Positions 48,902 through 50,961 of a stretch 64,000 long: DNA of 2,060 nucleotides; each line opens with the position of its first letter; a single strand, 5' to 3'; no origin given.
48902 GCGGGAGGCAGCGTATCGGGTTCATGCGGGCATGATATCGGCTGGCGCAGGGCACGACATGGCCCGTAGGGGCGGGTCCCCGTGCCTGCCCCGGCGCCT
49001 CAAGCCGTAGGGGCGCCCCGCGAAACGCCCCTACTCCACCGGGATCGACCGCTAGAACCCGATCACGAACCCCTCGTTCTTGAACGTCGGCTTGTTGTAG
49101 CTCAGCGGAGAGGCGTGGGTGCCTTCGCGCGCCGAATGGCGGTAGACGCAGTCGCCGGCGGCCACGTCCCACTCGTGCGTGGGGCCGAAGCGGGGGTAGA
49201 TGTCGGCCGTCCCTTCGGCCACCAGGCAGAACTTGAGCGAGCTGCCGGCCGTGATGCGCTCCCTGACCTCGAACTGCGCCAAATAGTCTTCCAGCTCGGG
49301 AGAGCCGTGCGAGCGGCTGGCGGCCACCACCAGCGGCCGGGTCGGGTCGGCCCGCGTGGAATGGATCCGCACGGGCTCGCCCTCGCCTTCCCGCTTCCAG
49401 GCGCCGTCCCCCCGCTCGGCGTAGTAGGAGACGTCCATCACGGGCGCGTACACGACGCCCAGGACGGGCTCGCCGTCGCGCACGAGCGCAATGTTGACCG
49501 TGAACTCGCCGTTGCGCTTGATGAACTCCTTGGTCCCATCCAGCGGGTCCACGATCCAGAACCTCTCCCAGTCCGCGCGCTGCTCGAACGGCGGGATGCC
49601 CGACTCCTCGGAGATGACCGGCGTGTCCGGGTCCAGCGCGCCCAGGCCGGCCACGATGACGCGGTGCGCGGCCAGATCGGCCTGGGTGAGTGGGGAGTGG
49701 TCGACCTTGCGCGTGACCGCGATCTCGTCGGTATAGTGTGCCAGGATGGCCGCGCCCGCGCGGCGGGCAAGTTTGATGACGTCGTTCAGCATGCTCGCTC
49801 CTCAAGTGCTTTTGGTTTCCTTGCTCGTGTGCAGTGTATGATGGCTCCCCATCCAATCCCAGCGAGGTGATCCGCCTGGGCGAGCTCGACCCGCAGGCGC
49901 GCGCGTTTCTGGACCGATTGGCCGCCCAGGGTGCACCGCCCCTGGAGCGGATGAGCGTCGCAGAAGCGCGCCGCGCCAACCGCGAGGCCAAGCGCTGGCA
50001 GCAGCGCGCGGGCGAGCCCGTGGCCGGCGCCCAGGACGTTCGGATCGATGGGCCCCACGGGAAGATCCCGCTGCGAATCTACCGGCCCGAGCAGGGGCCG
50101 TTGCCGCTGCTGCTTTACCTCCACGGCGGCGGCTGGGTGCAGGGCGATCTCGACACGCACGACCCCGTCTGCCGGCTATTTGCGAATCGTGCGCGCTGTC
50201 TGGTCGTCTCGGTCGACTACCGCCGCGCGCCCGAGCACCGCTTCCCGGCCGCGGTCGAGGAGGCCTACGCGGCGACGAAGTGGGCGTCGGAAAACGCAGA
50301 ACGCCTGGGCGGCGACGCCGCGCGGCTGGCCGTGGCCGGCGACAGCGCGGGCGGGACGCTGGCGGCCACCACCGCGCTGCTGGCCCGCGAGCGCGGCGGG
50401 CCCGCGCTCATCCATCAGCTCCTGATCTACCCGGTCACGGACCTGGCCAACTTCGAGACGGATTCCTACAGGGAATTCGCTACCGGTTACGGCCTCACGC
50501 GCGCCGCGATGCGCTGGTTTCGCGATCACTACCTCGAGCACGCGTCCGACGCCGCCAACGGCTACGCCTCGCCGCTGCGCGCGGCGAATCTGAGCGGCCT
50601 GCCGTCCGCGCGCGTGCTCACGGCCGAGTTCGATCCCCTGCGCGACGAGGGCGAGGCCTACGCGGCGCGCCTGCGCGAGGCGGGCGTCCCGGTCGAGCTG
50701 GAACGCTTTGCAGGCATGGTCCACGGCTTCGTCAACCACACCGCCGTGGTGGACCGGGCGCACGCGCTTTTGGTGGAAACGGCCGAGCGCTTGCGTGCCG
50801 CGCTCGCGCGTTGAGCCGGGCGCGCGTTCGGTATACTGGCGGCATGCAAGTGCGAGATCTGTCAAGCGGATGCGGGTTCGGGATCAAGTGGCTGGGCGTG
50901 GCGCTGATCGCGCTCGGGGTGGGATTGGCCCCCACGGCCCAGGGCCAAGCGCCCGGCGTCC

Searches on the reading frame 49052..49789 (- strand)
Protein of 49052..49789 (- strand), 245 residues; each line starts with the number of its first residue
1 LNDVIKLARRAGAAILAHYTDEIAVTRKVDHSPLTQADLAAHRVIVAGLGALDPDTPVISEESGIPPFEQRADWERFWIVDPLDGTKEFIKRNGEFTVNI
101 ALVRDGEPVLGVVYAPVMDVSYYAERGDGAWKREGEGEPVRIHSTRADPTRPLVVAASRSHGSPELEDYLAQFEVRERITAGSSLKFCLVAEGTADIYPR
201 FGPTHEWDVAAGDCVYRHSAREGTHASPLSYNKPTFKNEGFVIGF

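Call 95: search_protein_families(library=ncbifam, proteins=[window:49052-49789:-], max_evalue=0.00001)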
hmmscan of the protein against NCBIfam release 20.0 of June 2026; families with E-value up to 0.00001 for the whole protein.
window:49052-49789:- (245 aa): 7 families
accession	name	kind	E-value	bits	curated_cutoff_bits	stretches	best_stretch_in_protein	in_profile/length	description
TIGR01331.1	bisphos_cysQ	equivalog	1.2e-87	293.7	228.8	1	1-243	2-248/250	3'(2'),5'-bisphosphate nucleotidase CysQ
NF008182.0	PRK10931.1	equivalog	1.2e-80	270.1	379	1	1-218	2-215/246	3'(2'),5'-bisphosphate nucleotidase CysQ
TIGR02067.1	his_9_HisN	equivalog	1.6e-31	109.7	275.15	1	6-211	7-209/252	histidinol-phosphatase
NF008027.1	PRK10757.1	equivalog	4.3e-19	68.5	332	1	2-220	6-224/267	inositol-1-monophosphatase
TIGR01330.1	bisphos_HAL2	equivalog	1.9e-17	63.1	267.05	1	76-215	135-304/359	3'(2'),5'-bisphosphate nucleotidase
NF009321.0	PRK12676.1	equivalog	2e-17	63.1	264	1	21-212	31-215/264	bifunctional fructose-bisphosphatase/inositol-phosphate phosphatase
NF010678.0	PRK14076.1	equivalog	3.4e-08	32.8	493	1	28-217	36-242/570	bifunctional NADP phosphatase/NAD kinase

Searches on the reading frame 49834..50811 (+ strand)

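Call 95: search_protein_families(library=ncbifam, proteins=[window:49834-50811:+], max_evalue=0.00001)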
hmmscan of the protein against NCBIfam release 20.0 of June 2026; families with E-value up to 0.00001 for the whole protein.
window:49834-50811:+ (326 aa): 8 families
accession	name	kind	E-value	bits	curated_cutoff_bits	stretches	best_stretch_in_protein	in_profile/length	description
NF058653.1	LipP1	equivalog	1e-127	425.2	350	1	20-320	1-300/300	LipP1 family hormone-sensitive lipase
NF033149.0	CHL_hydrolase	equivalog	8.4e-92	307.4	500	1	18-325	3-310/310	chloramphenicol hydrolase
NF007547.0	PRK10162.1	equivalog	9.2e-60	202.2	389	1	17-323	12-318/321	acetyl esterase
NF058651.1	GESAG_HSLs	subfamily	6.6e-30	104.2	430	1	92-321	69-293/296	GESAG motif subfamily hormone-sensitive lipase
NF058649.1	GTSAG_HSLs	subfamily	2.6e-28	99.3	380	1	17-308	19-297/312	GTSAG motif subfamily hormone-sensitive lipase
NF058650.1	GCSAG_HSLs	subfamily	6.5e-18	65.3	410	1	19-307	12-297/314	GCSAG motif subfamily hormone-sensitive lipase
NF052354.1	EstLipQMycob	equivalog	2.9e-11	42.6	700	1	73-185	143-260/418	esterase LipQ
NF058665.1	HaHSL_fam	equivalog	8.5e-08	31.9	320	1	49-206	16-173/260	hormone-sensitive lipase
